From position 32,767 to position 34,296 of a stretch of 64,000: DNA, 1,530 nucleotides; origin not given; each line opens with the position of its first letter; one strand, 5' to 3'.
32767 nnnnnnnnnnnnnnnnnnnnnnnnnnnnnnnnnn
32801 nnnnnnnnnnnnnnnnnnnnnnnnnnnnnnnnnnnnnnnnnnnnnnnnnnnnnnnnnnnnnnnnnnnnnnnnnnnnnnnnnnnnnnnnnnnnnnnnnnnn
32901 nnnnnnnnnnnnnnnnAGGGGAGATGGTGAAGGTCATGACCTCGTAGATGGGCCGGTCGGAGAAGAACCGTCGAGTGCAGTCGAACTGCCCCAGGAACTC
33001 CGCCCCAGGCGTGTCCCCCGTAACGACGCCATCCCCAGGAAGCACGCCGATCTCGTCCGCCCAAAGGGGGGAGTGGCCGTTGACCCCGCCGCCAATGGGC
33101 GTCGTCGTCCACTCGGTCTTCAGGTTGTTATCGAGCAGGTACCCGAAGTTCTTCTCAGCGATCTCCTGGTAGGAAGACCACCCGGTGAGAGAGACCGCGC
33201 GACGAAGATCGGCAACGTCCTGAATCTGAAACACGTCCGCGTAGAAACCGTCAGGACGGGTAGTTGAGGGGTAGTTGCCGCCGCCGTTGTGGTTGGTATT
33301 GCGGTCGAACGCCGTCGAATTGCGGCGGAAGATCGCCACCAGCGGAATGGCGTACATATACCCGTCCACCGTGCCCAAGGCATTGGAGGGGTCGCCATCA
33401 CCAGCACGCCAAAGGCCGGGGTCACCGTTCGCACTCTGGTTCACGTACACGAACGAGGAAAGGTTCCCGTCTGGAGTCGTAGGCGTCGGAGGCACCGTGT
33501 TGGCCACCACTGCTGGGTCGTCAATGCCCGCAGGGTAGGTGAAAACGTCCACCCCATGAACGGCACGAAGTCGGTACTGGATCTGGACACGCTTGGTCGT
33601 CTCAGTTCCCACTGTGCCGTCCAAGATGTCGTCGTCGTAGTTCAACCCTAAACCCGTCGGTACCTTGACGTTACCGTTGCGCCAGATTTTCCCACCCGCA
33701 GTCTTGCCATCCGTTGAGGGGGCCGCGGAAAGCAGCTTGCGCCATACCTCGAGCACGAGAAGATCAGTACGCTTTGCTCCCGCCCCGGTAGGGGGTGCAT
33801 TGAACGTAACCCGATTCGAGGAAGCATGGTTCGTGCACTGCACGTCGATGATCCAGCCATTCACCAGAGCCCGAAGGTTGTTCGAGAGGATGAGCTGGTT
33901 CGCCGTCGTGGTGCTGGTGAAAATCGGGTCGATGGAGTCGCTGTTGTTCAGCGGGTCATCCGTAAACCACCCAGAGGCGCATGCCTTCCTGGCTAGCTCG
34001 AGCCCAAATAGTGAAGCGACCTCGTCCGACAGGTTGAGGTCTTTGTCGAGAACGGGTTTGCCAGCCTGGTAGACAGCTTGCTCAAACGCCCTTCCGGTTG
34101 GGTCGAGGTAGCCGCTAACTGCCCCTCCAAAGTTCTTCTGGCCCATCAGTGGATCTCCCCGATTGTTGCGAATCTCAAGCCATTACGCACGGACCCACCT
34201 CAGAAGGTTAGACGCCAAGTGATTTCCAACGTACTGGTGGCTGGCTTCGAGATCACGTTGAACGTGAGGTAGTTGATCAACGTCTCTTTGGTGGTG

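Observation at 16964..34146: Two large paralogs (1527 aa and 867 aa) with a shared ~350-aa N-terminal domain bracket a block containing a 2377-aa protein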

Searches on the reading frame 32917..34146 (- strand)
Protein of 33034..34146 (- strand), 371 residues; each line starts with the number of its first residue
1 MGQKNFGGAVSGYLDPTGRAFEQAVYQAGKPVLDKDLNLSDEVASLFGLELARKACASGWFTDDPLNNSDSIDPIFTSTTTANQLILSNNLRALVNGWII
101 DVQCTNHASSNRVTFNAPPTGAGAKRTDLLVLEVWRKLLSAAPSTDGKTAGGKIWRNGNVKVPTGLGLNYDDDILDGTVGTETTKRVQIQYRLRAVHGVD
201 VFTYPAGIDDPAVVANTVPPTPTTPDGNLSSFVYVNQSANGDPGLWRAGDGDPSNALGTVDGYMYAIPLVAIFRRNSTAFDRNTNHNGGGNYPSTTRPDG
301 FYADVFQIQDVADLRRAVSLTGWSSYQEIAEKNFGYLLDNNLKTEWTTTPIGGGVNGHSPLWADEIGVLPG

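Call 14: search_dna_similar(query=window:33034-34146:-, collection=phages, mode=protein, max_evalue=0.001, max_rows=40)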
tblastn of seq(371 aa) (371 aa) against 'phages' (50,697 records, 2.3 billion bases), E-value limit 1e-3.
Records with a match: 4; places in all: 7; records where one place covers at least 80% of the query: 1.
Best place of each record, by identity: <60% 4.
By first word of the organism name: Bacillus 2; uncultured 1; Tunturiibacter 1.
By host as written in the record: Bacillus megaterium str. ATCC 43725 2; - 1; Tunturiibacter psychrotolerans X4BP1 1.
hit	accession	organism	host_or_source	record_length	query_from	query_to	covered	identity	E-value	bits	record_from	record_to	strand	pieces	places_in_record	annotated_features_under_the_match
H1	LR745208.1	uncultured phage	metagenomic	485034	1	288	78%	40.5%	1e-47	179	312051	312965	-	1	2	record has no annotation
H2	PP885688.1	Tunturiibacter phage Tunturi_5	Tunturiibacter psychrotolerans X4BP1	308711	14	334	87%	30.2%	5e-20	98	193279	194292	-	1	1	tail fiber protein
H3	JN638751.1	Bacillus phage G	Bacillus megaterium str. ATCC 43725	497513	128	344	58%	22.8%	5e-9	64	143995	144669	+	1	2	211: gp211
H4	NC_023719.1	Bacillus phage G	Bacillus megaterium str. ATCC 43725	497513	128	344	58%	22.8%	5e-9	64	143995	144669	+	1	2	211: gp211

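Call 15: get_annotated_region(hit=H2, flank=20000)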
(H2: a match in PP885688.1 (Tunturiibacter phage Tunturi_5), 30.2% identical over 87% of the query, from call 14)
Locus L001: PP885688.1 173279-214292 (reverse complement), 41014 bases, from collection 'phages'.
description: Tunturiibacter phage Tunturi_5, complete genome.
organism: Tunturiibacter phage Tunturi_5 (NCBI taxid 3378199)
taxonomy: Viruses; Duplodnaviria; Heunggongvirae; Uroviricota; Caudoviricetes
host: Tunturiibacter psychrotolerans X4BP1; source: soil; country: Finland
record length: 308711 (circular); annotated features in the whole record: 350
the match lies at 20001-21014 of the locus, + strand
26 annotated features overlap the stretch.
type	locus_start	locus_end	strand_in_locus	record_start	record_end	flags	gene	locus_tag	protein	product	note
CDS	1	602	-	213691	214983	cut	-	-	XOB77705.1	DnaC-like helicase loader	ORF262; gp262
CDS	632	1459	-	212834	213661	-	-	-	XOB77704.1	replication initiation protein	ORF261; gp261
CDS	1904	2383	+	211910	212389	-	-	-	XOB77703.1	hypothetical protein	ORF260; gp260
CDS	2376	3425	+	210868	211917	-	-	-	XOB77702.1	hypothetical protein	ORF259; gp259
CDS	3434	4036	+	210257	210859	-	-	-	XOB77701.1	tail assembly chaperone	ORF258; gp258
CDS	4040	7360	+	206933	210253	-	-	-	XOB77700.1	tail length tape measure protein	ORF257; gp257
CDS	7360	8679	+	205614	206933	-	-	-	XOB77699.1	lytic tail protein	ORF256; gp256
CDS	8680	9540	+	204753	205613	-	-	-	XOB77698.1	virion structural protein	ORF255; gp255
CDS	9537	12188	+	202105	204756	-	-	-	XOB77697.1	tail protein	ORF254; gp254; tail protein with lysin activity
CDS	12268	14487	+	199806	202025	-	-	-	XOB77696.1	tail fiber protein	ORF253; gp253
CDS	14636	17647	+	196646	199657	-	-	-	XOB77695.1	virion structural protein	ORF252; gp252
CDS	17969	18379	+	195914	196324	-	-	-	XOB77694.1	lipoprotein precursor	ORF251; gp251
CDS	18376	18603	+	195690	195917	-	-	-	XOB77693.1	hypothetical protein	ORF250; gp250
CDS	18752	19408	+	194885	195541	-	-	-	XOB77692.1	hypothetical protein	ORF249; gp249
CDS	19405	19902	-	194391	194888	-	-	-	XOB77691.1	hypothetical protein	ORF248; gp248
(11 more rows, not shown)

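Call 16: get_annotated_region(hit=H3, flank=20000)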
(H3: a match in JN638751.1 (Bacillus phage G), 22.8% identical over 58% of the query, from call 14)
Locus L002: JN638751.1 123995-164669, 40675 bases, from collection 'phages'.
description: Bacillus phage G, complete genome.
organism: Bacillus phage G (NCBI taxid 2884420)
taxonomy: Viruses; Duplodnaviria; Heunggongvirae; Uroviricota; Caudoviricetes; Donellivirus; Donellivirus gee
host: Bacillus megaterium str. ATCC 43725; source: soil; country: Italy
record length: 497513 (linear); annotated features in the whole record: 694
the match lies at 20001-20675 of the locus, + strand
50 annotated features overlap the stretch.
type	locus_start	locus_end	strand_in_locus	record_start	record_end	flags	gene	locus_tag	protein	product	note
CDS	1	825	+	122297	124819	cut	185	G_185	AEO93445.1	gp185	-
CDS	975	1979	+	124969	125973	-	186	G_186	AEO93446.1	gp186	-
CDS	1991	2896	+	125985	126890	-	187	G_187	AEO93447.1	gp187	-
CDS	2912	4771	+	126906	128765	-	188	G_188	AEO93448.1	gp188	-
CDS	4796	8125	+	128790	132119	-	189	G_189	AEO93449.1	gp189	-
CDS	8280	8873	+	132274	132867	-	190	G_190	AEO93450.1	gp190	-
CDS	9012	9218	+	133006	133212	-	191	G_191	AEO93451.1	gp191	-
CDS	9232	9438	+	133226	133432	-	192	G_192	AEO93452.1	gp192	-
CDS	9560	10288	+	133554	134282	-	193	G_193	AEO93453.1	gp193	-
CDS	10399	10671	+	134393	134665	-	194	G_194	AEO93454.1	gp194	-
CDS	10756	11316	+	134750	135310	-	195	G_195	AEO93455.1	gp195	-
CDS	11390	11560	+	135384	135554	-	196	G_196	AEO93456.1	gp196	-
CDS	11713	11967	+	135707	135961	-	197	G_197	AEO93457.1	gp197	PtsH-like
CDS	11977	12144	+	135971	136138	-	198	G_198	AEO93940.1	gp198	-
CDS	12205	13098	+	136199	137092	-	199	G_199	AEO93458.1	gp199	poly(A) polymerase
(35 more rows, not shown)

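Call 17: find_homologous_proteins(query=window:33034-34146:-, max_evalue=0.001)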
Query seq(371 aa) (371 aa): 22 proteins with E <= 0.001 among 6478 candidates.
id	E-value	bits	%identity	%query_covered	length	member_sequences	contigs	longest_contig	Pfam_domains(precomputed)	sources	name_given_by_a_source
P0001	1.3e-113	398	53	96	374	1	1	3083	-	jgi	jgi:hypothetical protein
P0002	3.2e-109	384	51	80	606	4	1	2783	PF16190.12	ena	-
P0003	2.0e-101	358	56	85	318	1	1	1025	-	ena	-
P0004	1.3e-86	309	58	67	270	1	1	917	-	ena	-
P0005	1.6e-78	282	54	72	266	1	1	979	-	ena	-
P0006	1.1e-72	263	58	58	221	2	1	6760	-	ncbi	-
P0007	2.2e-72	262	55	61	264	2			-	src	-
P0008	1.5e-60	223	51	61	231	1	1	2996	-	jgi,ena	-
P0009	1.5e-59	220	46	70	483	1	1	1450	-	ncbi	ncbi:hypothetical protein LCGC14_2545020, partial [marine sediment metagenome]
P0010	4.2e-56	209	43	75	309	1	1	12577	-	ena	-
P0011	2.0e-46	177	39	78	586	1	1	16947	-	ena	-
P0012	1.1e-45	174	64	37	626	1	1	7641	-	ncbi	-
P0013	1.2e-45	174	38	78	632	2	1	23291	-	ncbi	-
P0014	6.1e-45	172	40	76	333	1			-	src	-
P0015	2.5e-44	170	38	78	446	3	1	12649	-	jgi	jgi:hypothetical protein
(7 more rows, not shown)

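Call 22: find_homologous_proteins(query=A1, max_evalue=0.001)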
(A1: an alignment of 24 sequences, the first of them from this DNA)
Query A1 (24 sequences) (410 aa, profile of the alignment): 462 proteins with E <= 0.001 among 8000 candidates; the best 120 are listed.
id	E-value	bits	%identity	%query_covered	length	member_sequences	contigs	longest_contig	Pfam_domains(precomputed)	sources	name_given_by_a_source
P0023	6.3e-173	594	38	70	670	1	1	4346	-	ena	-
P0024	5.0e-169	581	35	70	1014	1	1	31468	-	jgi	jgi:hypothetical protein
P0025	2.0e-166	573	39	70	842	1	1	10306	-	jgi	jgi:hypothetical protein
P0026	2.9e-164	566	40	70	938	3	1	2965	-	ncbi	ncbi:MAG: hypothetical protein WC565_09955, partial [Parcubacteria group bacterium]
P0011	3.8e-163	562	39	71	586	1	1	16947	-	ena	-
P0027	7.5e-158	544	100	100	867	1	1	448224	-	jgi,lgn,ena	-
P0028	5.7e-156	538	39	68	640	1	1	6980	-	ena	-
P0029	2.9e-155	536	58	99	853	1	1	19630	-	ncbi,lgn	-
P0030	2.0e-154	533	55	100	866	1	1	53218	-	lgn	-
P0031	4.0e-154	532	58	98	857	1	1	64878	-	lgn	-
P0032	1.6e-153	530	57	100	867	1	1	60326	-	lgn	-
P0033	2.1e-153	530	59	100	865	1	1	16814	-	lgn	-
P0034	2.8e-153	529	56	98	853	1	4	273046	-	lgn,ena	-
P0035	3.2e-153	529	58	100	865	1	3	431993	-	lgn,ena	-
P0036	3.6e-153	529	58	100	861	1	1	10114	-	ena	-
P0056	1.8e-150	520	52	100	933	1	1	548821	-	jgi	jgi:hypothetical protein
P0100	5.5e-148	512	54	99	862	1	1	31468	-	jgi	jgi:hypothetical protein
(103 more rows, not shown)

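Call 23: get_annotated_region(hit=H1, flank=20000)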
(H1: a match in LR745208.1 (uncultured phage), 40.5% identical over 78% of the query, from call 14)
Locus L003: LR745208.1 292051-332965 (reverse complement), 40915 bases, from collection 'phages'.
description: uncultured phage genome assembly, chromosome: 1.
organism: uncultured phage (NCBI taxid 278008)
taxonomy: Viruses; environmental samples
host: -; source: metagenomic; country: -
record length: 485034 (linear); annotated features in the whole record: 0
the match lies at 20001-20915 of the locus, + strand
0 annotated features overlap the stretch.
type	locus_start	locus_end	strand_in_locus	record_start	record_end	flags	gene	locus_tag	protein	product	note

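Call 27: find_encoding_contigs(protein=P0100, flank=10000, max_places=2)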
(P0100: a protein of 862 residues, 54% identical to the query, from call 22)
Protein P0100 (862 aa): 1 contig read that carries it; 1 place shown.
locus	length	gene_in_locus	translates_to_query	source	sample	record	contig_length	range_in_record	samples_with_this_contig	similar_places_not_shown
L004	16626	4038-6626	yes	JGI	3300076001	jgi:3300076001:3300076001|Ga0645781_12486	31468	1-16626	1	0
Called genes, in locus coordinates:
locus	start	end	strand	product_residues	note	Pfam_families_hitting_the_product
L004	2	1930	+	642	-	?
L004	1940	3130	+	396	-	-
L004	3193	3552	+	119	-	-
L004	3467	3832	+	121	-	-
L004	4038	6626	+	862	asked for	-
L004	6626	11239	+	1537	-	-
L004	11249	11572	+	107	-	-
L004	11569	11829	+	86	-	-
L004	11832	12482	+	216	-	-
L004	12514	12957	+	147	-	PF02675:AdoMet_dc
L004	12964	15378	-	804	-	-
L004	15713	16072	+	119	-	-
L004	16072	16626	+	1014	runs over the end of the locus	-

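Call 34: find_encoding_contigs(protein=P0027, flank=10000, max_places=3)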
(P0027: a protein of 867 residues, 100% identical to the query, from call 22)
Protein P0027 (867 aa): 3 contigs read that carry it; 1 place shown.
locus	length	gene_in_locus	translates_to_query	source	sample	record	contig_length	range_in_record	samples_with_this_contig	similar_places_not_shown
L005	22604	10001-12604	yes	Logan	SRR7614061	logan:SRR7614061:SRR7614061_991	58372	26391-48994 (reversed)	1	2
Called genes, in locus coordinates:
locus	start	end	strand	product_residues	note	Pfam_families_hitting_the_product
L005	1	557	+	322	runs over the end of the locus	-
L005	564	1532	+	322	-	-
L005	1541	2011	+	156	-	-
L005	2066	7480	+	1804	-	-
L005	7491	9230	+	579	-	-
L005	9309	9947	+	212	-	-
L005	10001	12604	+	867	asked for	-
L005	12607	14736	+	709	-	-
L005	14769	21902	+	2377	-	-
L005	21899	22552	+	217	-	-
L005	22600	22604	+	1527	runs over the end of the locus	-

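Call 35: find_encoding_contigs(protein=P0056, flank=10000, max_places=1)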
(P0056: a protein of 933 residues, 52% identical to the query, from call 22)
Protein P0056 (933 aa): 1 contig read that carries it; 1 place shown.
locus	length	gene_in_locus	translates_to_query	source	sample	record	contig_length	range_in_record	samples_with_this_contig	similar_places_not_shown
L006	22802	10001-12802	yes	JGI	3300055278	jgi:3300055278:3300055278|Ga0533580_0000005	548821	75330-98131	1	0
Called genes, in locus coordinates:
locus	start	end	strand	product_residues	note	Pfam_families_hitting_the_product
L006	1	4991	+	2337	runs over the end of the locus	-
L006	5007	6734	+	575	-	-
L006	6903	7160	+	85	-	-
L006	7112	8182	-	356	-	PF01555:N6_N4_Mtase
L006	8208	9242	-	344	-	-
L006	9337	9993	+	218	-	-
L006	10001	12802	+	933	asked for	-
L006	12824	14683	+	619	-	-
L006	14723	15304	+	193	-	-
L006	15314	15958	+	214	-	-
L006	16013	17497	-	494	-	-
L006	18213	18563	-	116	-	-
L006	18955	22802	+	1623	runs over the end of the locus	-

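Call 65: predict_structure(alignment_id=A3)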
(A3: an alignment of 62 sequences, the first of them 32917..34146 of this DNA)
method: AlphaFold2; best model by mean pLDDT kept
length: 410 residues; sequences in the alignment: 62
mean_pLDDT: 82.0   pTM: 0.82
mean pLDDT of the five models: 82.0, 80.9, 80.8, 80.6, 77.2
residues with pLDDT >= 90: 170; 70-90: 163; 50-70: 53; < 50: 24
segments of 3 or more residues with pLDDT < 50: 1-11, 389-398
pLDDT, mean of each block of 10 residues (from residue 1): 42 66 83 79 69 75 71 86 93 91 94 95 93 96 87 92 84 77 87 96 92 95 92 94 93 95 96 94 88 90 92 85 75 80 75 79 70 65 61 42 54
secondary structure, 60 per line:
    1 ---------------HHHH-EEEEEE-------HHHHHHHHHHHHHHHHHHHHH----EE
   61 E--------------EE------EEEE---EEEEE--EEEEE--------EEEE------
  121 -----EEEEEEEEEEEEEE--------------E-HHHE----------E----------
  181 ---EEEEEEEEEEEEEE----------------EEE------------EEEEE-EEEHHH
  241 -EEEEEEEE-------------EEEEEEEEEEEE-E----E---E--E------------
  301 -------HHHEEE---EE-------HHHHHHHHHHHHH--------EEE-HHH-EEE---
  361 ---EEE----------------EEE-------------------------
elements in order: H16-19 E21-26 H34-54 E59-61 E84-87 E91-95 E98-102 E111-114 E126-139 E184-197 E214-216 E229-233 E235-237 E242-249 E263-274 E311-313 H326-338 E347-349 E355-357 E364-366 E383-385

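Call 88: search_protein_families(library=pfam, alignment_id=A1, max_evalue=5)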
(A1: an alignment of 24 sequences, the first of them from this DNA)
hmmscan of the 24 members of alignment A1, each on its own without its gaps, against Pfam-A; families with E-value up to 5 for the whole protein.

A. member 1, seq(410 aa): 0 families

B. families by the number of members that match (of 24 scanned): 7 families
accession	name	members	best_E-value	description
PF16190.11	E1_FCCH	1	5.3e-07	Ubiquitin-activating enzyme E1 FCCH domain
PF02699.20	YajC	1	0.013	Preprotein translocase subunit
PF22817.2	ApeP-like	1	0.18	ApeP dehydratase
PF12158.14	DUF3592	1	0.18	Domain of unknown function (DUF3592)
PF25513.1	P2_C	1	0.23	Viral coat protein P2 C-terminal domain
PF00801.26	PKD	1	0.61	PKD domain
PF09813.14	Coa3_cc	1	0.73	Cytochrome c oxidase assembly factor 3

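Call 89: search_protein_families(library=phrogs, alignment_id=A1, max_evalue=0.1)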
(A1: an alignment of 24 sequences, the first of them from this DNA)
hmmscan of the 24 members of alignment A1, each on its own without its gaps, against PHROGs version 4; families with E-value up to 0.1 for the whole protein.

A. member 1, seq(410 aa): 0 families

B. families by the number of members that match (of 24 scanned): 10 families
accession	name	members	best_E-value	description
phrog_1101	-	9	5.4e-10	tail protein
phrog_11439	-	5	2.4e-06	tail fiber protein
phrog_7578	-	4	7.7e-06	-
phrog_358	-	4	0.0013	-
phrog_14489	-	3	6.5e-06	-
phrog_4406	-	3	7.1e-05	virion structural protein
phrog_5313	-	2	0.00016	-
phrog_2885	-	2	0.0043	baseplate wedge subunit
phrog_12150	-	1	0.0038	-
phrog_877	-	1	0.01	-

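Call 94: search_protein_families(library=pfam, proteins=[L002:4796-8125:+, L002:8280-8873:+, L002:2912-4771:+, L002:1991-2896:+, L001:39444-40478:+, L001:34954-35715:+, L001:34272-34889:+, L001:33007-34263:+, L001:19971-23711:+, L002:19581-23117:+], max_evalue=0.1)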
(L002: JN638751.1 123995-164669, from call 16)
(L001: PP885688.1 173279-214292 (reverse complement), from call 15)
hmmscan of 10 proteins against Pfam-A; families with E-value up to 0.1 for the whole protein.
L002:4796-8125:+ (1109 aa): 0 families

L002:8280-8873:+ (197 aa): 0 families

L002:2912-4771:+ (619 aa): 2 families
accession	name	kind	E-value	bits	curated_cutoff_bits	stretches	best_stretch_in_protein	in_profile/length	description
PF04865.19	Baseplate_J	-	6.9e-24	85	21.1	2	65-262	2-171/255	Baseplate J-like protein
PF03780.18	Asp23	-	0.041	14.7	28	0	491-554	32-94/108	Asp23 family, cell envelope-related function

L002:1991-2896:+ (301 aa): 1 family
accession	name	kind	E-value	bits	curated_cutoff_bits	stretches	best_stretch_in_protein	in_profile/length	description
PF23903.1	Phage_zn_bind_2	-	0.068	13.5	27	0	149-171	21-43/44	Phage zinc binding domain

L001:39444-40478:+ (344 aa): 0 families

L001:34954-35715:+ (253 aa): 1 family
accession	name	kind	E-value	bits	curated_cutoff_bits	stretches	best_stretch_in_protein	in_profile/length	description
PF23787.1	DUF7172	-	0.049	13.8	27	1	191-228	69-107/201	Domain of unknown function (DUF7172)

L001:34272-34889:+ (205 aa): 0 families

L001:33007-34263:+ (418 aa): 1 family
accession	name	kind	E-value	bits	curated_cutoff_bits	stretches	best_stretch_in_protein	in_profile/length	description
PF00754.31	F5_F8_type_C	-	0.0071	16.9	28.2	1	285-383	10-100/127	F5/8 type C domain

L001:19971-23711:+ (1246 aa): 0 families

L002:19581-23117:+ (1178 aa): 2 families
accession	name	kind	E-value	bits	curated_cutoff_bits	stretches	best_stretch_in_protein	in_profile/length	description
PF13385.13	Laminin_G_3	-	2.8e-05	24.7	27.6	1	482-594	48-147/151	Concanavalin A-like lectin/glucanases superfamily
PF23894.2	LD_SV2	-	0.031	15.1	29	0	564-599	49-84/92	SV2A/B/C luminal domain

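Call 95: search_protein_representatives(alignment_id=A1)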
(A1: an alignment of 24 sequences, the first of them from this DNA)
Query: 24 sequences, 466 profile positions. Proteins with E-value up to 0.001 (for the whole library): 1377; up to 1e-10: 1087; up to 1e-30: 603. The best 150 are listed.
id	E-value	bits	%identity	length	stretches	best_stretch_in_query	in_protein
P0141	6.4e-172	589.0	-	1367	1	1-422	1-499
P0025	6.2e-167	572.6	-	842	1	1-423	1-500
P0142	1.4e-164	564.8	-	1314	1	1-428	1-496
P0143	7.1e-160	549.3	-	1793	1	1-418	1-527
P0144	1.8e-159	548.0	-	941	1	1-421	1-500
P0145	2.0e-159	547.8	-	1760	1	1-422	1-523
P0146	5.4e-159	546.4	-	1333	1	1-427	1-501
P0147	7.4e-158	542.7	-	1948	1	1-428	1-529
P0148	5.5e-157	539.8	-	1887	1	1-424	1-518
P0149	1.1e-155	535.5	-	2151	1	1-422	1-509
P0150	1.4e-155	535.2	-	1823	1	1-462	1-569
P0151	6.3e-155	533.0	-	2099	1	1-463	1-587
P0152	2.2e-153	527.9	-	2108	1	3-430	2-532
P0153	3.4e-153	527.3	-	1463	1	1-422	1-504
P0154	1.3e-152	525.4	-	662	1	1-439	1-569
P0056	5.7e-151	520.0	-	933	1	1-442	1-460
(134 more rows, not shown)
